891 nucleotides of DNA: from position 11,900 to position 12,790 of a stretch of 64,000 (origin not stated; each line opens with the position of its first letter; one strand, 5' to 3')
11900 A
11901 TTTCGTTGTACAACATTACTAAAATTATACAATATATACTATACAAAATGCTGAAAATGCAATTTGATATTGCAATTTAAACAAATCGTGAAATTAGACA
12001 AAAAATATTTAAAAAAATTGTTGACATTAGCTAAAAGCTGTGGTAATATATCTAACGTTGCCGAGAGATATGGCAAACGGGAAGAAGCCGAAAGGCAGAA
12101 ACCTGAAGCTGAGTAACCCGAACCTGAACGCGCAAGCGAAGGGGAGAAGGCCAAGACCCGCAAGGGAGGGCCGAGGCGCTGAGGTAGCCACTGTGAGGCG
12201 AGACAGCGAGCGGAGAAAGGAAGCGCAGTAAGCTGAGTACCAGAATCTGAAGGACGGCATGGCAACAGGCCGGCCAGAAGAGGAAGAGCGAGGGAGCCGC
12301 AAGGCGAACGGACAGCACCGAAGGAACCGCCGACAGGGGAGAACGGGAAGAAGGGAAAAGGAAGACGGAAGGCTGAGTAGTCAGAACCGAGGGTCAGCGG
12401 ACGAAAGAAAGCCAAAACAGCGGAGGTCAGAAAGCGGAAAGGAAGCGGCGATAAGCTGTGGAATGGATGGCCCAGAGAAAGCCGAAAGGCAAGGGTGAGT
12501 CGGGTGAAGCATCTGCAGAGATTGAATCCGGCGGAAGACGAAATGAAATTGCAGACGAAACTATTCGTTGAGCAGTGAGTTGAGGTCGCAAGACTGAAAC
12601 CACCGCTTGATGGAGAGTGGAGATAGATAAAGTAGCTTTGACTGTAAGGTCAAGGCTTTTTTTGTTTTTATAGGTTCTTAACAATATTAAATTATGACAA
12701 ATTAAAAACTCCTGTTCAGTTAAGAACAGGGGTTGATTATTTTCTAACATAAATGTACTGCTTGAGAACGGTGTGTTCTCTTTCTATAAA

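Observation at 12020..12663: Candidate ~600-nt purine-rich ncRNA studded with GNRA mini-hairpins and repeated GCUGAGUA boxes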

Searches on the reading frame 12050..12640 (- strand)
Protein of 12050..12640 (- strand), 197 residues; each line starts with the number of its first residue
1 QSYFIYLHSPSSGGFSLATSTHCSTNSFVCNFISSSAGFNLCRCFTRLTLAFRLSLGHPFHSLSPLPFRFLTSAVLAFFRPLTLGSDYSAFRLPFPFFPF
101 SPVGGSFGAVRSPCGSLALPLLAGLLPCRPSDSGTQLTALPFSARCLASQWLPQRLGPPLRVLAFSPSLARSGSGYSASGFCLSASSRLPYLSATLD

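Call 34: find_related_loci(query=window:12050-12640:-, collection=viral_contigs, flank=3000)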
Query window:12050-12640:- (197 aa) in viral_contigs; peptide patterns used: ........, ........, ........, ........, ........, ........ (x = any residue, [..] = any of these).
49 stretches matched a pattern, but none encodes a relative of the query by tblastn (E <= 1e-3).

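Call 37: find_related_loci(query=window:12050-12640:-, collection=genome_contigs, flank=5000)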
Query window:12050-12640:- (197 aa) in genome_contigs; peptide patterns used: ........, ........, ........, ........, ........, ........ (x = any residue, [..] = any of these).
360 stretches matched a pattern; 17 encode a relative of the query (tblastn E <= 1e-3); 17 distinct loci.
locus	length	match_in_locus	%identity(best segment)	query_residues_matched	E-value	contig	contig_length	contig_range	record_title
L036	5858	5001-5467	71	46-191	7e-41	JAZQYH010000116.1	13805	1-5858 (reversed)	MAG: Oscillospiraceae bacterium isolate T1900045161_TC20190155.MAGScoT_cleanbin_000005 SGB_5058_k141_959412, whole genom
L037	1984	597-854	76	93-179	1e-30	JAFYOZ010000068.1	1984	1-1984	MAG: Oscillospiraceae bacterium isolate RGIG7290 Water_buffalos_Cecum-4__c265199, whole genome shotgun sequence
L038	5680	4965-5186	80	12-81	2e-30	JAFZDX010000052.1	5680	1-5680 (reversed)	MAG: Oscillospiraceae bacterium isolate RGIG7678 Water_buffalos_Rectum-1__c280398, whole genome shotgun sequence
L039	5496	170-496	57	76-185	6e-27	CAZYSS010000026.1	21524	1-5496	MAG TPA_asm: uncultured Oscillospiraceae bacterium isolate SRP315200_co1_86 genome assembly, contig: NODE_4305_length_21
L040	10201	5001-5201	79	77-143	1e-26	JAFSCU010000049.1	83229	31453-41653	MAG: Oscillospiraceae bacterium isolate RGIG3025 Goat_Rectum-3__c779915, whole genome shotgun sequence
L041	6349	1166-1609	45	29-143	8e-25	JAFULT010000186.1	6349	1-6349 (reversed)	MAG: Oscillospiraceae bacterium isolate RGIG4610 Roe_deer_Rectum-3__c582209, whole genome shotgun sequence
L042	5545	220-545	74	79-187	3e-32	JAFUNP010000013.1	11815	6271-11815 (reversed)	MAG: Oscillospiraceae bacterium isolate RGIG4658 Roe_deer_Rectum-4__c142649, whole genome shotgun sequence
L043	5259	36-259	82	11-81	6e-22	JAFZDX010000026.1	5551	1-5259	MAG: Oscillospiraceae bacterium isolate RGIG7678 Water_buffalos_Rectum-1__c133594, whole genome shotgun sequence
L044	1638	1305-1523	62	77-157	5e-19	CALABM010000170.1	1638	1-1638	MAG TPA_asm: uncultured Verrucomicrobiales bacterium isolate SRR6425763_bin.48_CONCOCT_v1.1_MAG genome assembly, contig:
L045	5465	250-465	55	77-156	4e-14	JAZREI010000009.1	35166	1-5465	MAG: Oscillospiraceae bacterium isolate T1900045500_YK20190194.MAGScoT_cleanbin_000048 SGB_7491_k141_2351706, whole geno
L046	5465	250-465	55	77-156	4e-14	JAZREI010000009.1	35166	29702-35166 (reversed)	MAG: Oscillospiraceae bacterium isolate T1900045500_YK20190194.MAGScoT_cleanbin_000048 SGB_7491_k141_2351706, whole geno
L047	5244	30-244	69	77-156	2e-12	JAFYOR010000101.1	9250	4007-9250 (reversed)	MAG: Clostridia bacterium isolate RGIG7282 Water_buffalos_Cecum-4__c778052, whole genome shotgun sequence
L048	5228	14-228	69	77-156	3e-12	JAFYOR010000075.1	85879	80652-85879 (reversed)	MAG: Clostridia bacterium isolate RGIG7282 Water_buffalos_Cecum-4__c527876, whole genome shotgun sequence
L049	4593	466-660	53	77-149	5e-11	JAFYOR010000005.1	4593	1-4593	MAG: Clostridia bacterium isolate RGIG7282 Water_buffalos_Cecum-4__c23022, whole genome shotgun sequence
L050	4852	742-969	49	77-156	3e-10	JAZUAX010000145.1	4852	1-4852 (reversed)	MAG: Oscillospiraceae bacterium isolate T1900045318_YK20190007.MAGScoT_cleanbin_000050 SGB_6330_k141_2156236, whole geno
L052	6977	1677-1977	47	68-180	4e-8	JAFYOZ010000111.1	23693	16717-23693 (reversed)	MAG: Oscillospiraceae bacterium isolate RGIG7290 Water_buffalos_Cecum-4__c528349, whole genome shotgun sequence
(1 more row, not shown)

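Call 50: search_protein_families(library=pfam, proteins=[L040:6148-7896:-, L040:8066-9751:-, L040:3287-3676:+, L040:2367-3173:-, L040:1447-2328:+, L036:2191-3576:-, L036:1412-2194:-, L036:532-1347:-, L041:2016-3446:-, L041:3482-4231:-], max_evalue=0.0001)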
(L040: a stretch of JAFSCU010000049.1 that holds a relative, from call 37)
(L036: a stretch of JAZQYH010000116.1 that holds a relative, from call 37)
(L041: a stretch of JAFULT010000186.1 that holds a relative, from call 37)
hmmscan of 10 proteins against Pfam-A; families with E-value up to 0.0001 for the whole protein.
L040:6148-7896:- (582 aa): 2 families
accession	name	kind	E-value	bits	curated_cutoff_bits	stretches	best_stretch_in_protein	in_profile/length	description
PF02690.20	Na_Pi_cotrans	-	5.2e-66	221.3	29.1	2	15-163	1-136/137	Na+/Pi-cotransporter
PF01895.24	PhoU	-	2.2e-20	73.3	23.5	2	354-438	2-87/89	PhoU domain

L040:8066-9751:- (561 aa): 10 families
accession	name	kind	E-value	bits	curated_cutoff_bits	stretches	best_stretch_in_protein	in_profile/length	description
PF02518.31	HATPase_c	-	1.1e-31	109.9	26.4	1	450-558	2-108/111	Histidine kinase-, DNA gyrase B-, and HSP90-like ATPase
PF00512.31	HisKA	-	6e-17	61.9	26.9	1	341-406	2-66/66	His Kinase A (phospho-acceptor) domain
PF13426.13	PAS_9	-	2.3e-08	34.6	27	1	242-333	2-103/103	PAS domain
PF13188.13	PAS_8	-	6.3e-08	32.7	21.8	1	233-275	3-43/65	PAS domain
PF13596.12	PAS_10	-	3.3e-07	31.4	22.1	1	236-332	4-106/106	PAS domain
PF08448.16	PAS_4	-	2.9e-06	27.9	23.1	1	238-335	2-109/110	PAS fold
PF00989.32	PAS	-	6.8e-06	26.5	22.6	1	232-269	2-39/113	PAS fold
PF14501.12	HATPase_c_5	-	4.1e-05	23.9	22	1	456-547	8-92/102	GHKL domain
PF02743.24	dCache_1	-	4.9e-05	23.4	45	0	242-332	69-153/240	Cache domain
PF13589.12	HATPase_c_3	-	0.0001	22.8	25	0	455-528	4-78/137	Histidine kinase-, DNA gyrase B-, and HSP90-like ATPase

L040:3287-3676:+ (129 aa): 1 family
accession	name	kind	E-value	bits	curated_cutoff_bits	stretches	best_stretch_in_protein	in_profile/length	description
PF01638.23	HxlR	-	1e-24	86.6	20.8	1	21-106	2-86/91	HxlR-like helix-turn-helix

L040:2367-3173:- (268 aa): 11 families
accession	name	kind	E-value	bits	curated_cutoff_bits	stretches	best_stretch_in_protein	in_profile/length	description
PF00037.32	Fer4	-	1e-13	50.9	21.1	2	218-238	3-23/24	4Fe-4S binding domain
PF12837.12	Fer4_6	-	2.6e-10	40.1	25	1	219-237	5-23/24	4Fe-4S binding domain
PF12838.12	Fer4_7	-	2.9e-10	40.9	27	1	194-237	1-52/52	4Fe-4S dicluster domain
PF13187.11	Fer4_9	-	4.7e-09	36.6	27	1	194-237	1-51/52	4Fe-4S dicluster domain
PF13237.11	Fer4_10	-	1.4e-07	31.8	25.5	1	192-234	6-53/53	4Fe-4S dicluster domain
PF14697.11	Fer4_21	-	2e-07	31.4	35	1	193-236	6-55/59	4Fe-4S dicluster domain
PF13484.11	Fer4_16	-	2.6e-07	31.8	30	0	194-223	1-29/66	4Fe-4S double cluster binding domain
PF12797.12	Fer4_2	-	3.7e-07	30.1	24.5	0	218-235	5-22/22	4Fe-4S binding domain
PF12800.12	Fer4_4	-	2.2e-06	27.9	24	0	221-235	2-16/17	4Fe-4S binding domain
PF12798.12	Fer4_3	-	1.9e-05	25.6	27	0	223-237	1-15/15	4Fe-4S binding domain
PF13534.11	Fer4_17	-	2.1e-05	25.4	22.2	0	190-208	41-59/61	4Fe-4S dicluster domain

L040:1447-2328:+ (293 aa): 2 families
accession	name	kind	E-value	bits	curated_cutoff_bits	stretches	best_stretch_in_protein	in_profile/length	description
PF03466.25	LysR_substrate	-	2.3e-37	128.9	28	1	86-290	2-205/209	LysR substrate binding domain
PF00126.33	HTH_1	-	2.4e-20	72.7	26.6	1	4-62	2-60/60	Bacterial regulatory helix-turn-helix protein, lysR family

L036:2191-3576:- (461 aa): 2 families
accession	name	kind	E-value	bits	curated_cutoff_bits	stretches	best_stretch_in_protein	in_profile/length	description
PF02397.22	Bac_transf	-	1.9e-69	233.2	27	1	275-451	1-175/179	Bacterial sugar transferase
PF13727.12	CoA_binding_3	-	5.4e-25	88.8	25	1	69-238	5-175/175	CoA-binding domain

L036:1412-2194:- (260 aa): 1 family
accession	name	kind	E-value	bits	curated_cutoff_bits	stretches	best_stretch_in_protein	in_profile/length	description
PF14393.11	DUF4422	-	1.7e-88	296.6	25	1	8-227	1-219/220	Domain of unknown function (DUF4422)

L036:532-1347:- (271 aa): 1 family
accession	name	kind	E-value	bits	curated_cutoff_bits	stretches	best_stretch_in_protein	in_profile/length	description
PF01061.29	ABC2_membrane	-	3.1e-21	76.3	26.9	1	31-231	6-210/211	ABC-2 type transporter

L041:2016-3446:- (476 aa): 2 families
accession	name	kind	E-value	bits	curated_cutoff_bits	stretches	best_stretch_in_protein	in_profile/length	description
PF01546.33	Peptidase_M20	-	1.1e-07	32.4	24.6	1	80-270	2-147/206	Peptidase family M20/M25/M40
PF07687.19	M20_dimer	-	6.2e-07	29.8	21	1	189-279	7-98/107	Peptidase dimerisation domain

L041:3482-4231:- (249 aa): 0 families

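Call 51: search_protein_families(library=pfam, proteins=[L041:4251-5012:-, L041:5392-6249:-, L041:285-659:-, L052:2400-2975:+, L052:3071-3847:+, L052:3747-6593:-], max_evalue=0.0001)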
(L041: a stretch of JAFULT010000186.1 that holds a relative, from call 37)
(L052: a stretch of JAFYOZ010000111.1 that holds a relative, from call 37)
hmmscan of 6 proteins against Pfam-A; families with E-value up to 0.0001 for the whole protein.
L041:4251-5012:- (253 aa): 1 family
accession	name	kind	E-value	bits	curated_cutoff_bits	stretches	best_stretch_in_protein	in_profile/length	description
PF16481.10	DUF5058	-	1.1e-42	146.6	28.2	1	21-243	1-222/222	Domain of unknown function (DUF5058)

L041:5392-6249:- (285 aa): 4 families
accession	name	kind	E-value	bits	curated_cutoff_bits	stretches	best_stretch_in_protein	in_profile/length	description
PF07859.19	Abhydrolase_3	-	2.5e-49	168.3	25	1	43-250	1-208/210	alpha/beta hydrolase fold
PF20434.5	BD-FAE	-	1.7e-23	83.7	26.8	1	33-136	6-111/215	BD-FAE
PF00135.34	COesterase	-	1.1e-13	51.5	27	1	27-139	90-208/515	Carboxylesterase family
PF00326.27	Peptidase_S9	-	3.7e-05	23.8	22.6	1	92-251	45-190/213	Prolyl oligopeptidase family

L041:285-659:- (124 aa): 0 families

L052:2400-2975:+ (191 aa): 2 families
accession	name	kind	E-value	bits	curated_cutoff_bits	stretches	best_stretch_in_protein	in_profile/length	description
PF00196.25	GerE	-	1.4e-15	57.1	23.5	1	128-182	1-55/57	Bacterial regulatory proteins, luxR family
PF08281.18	Sigma70_r4_2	-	7e-05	22.8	25.7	0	125-164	6-46/54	Sigma-70, region 4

L052:3071-3847:+ (258 aa): 0 families

L052:3747-6593:- (948 aa): 2 families
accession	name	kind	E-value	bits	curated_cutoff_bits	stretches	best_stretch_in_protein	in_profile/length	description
PF09479.16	Flg_new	-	2.9e-12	47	27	1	317-376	7-65/65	Listeria-Bacteroides repeat domain (List_Bact_rpt)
PF22544.2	HYDIN_VesB_CFA65-like_Ig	-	1.3e-05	25.8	25.5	0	836-904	19-89/100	HYDIN/CFA65/VesB-like, Ig-like domain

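Call 70: find_homologous_proteins(query=L040:3762-4799:+, max_evalue=0.00001)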
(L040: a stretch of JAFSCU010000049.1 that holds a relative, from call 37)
Query L040:3762-4799:+ (346 aa): 306 proteins with E <= 0.00001 among 8000 candidates; the best 120 are listed.
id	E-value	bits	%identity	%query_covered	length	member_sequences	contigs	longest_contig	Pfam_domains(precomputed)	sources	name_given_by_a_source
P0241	3.5e-211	719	99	100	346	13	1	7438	-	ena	-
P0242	6.7e-124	432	90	73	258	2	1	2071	-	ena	-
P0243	1.1e-107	379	85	72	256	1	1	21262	-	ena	-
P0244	2.7e-97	344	82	49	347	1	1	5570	-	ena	-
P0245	1.5e-86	309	68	79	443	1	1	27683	-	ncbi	-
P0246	3.6e-85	305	68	68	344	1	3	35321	-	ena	-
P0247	2.7e-79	285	60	85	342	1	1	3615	-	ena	-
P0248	1.1e-76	277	84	49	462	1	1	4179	-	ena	-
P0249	1.9e-76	276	84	47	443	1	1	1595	-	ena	-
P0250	1.0e-75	274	81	51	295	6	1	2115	-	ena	-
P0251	2.5e-72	262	87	48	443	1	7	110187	-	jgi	-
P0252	8.7e-56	208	73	40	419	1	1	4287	-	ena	-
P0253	1.2e-54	204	82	26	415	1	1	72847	-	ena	-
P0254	2.2e-52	197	87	26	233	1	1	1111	-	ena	-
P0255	1.1e-51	195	55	67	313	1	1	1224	-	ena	-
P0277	3.2e-40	157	70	25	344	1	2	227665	-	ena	-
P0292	4.7e-35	140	49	73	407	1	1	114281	-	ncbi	-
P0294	3.0e-34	137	69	30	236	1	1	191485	-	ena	-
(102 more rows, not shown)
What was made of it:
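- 306 clusters of spurious antisense ORFs called across such RNAs (call 70). 306 database "proteins" were called there (call 70).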

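Call 71: find_encoding_contigs(protein=P0277, flank=6000, max_places=2)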
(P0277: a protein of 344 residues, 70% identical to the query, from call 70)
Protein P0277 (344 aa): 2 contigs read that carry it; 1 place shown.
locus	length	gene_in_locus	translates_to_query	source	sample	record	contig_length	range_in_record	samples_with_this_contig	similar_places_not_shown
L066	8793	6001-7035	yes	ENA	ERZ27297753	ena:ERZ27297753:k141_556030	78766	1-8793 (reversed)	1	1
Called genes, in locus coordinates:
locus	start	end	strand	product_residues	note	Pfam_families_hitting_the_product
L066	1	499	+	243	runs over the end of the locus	PF01061:ABC2_membrane, PF12698:ABC2_membrane_3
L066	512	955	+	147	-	PF04397:LytTR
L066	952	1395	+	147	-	PF11457:DUF3021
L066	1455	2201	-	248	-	PF02517:Rce1-like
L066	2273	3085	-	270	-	PF08659:KR, PF00106:adh_short, PF13561:adh_short_C2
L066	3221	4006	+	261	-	-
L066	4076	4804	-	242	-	PF00376:MerR, PF13411:MerR_1, PF07739:TipAS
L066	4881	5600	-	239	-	PF11150:DUF2927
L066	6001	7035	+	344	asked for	-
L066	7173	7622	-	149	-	PF12641:Flavodoxin_3, PF12724:Flavodoxin_5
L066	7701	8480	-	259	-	PF00165:HTH_AraC (faint), PF12833:HTH_18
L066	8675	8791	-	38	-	?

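Call 72: find_encoding_contigs(protein=P0292, flank=6000, max_places=2)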
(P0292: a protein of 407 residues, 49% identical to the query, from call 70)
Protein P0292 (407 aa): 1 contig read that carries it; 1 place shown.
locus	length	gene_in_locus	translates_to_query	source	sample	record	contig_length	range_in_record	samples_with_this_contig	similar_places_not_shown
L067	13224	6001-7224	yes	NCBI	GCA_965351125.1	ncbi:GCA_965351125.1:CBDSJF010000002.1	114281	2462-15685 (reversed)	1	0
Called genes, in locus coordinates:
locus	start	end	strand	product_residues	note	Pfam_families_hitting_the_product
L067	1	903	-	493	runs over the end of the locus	PF00251:Glyco_hydro_32N, PF08244:Glyco_hydro_32C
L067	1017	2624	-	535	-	-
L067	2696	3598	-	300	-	PF00528:BPD_transp_1 (faint)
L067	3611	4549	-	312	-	PF00528:BPD_transp_1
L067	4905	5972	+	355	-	PF00356:LacI, PF13377:Peripla_BP_3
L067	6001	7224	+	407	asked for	-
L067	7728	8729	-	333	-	PF02540:NAD_synthase (weak), PF03054:tRNA_Me_trans (faint), PF00958:GMP_synt_C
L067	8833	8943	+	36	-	-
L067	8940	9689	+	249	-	PF03575:Peptidase_S51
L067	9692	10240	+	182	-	PF04073:tRNA_edit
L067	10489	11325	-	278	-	PF00756:Esterase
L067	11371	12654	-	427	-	PF01053:Cys_Met_Meta_PP, PF00155:Aminotran_1_2, PF01212:Beta_elim_lyase, PF01041:DegT_DnrJ_EryC1, PF00266:Aminotran_5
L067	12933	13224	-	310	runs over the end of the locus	PF00291:PALP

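Call 73: find_encoding_contigs(protein=P0294, flank=6000, max_places=2)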
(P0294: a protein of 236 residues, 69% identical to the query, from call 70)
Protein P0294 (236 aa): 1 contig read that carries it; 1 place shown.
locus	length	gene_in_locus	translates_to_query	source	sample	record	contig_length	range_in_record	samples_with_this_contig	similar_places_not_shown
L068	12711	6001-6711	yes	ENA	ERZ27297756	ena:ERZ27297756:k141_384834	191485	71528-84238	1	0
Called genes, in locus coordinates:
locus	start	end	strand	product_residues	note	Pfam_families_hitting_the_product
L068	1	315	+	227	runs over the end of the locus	PF01259:SAICAR_synt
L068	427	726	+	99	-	-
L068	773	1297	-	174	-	PF00440:TetR_N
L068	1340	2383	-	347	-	PF00072:Response_reg, PF08668:HDOD, PF13487:HD_5, PF01966:HD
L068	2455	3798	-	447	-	PF01554:MatE, PF03023:MurJ (weak), PF01554:MatE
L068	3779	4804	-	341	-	PF01841:Transglut_core (weak)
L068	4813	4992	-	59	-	-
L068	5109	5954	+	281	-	PF00456:Transketolase_N, PF13292:DXP_synthase_N (weak), PF02780:Transketolase_C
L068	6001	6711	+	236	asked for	-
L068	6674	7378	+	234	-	-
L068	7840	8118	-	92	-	PF00589:Phage_integrase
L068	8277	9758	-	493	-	PF09563:RE_LlaJI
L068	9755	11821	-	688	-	PF07728:AAA_5 (faint)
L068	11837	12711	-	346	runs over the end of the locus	PF00145:DNA_methylase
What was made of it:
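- Closest known: ToxI and other type III antitoxin RNAs. Different: No adjacent toxin or cas gene in any locus (calls 50, 51, 71-73).
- No nuclease or toxin gene is linked in any of more than 12 neighbourhoods (calls 50, 51, 71-73). In the other loci the downstream genes are unrelated or on the opposite strand (calls 50, 51, 71-73).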
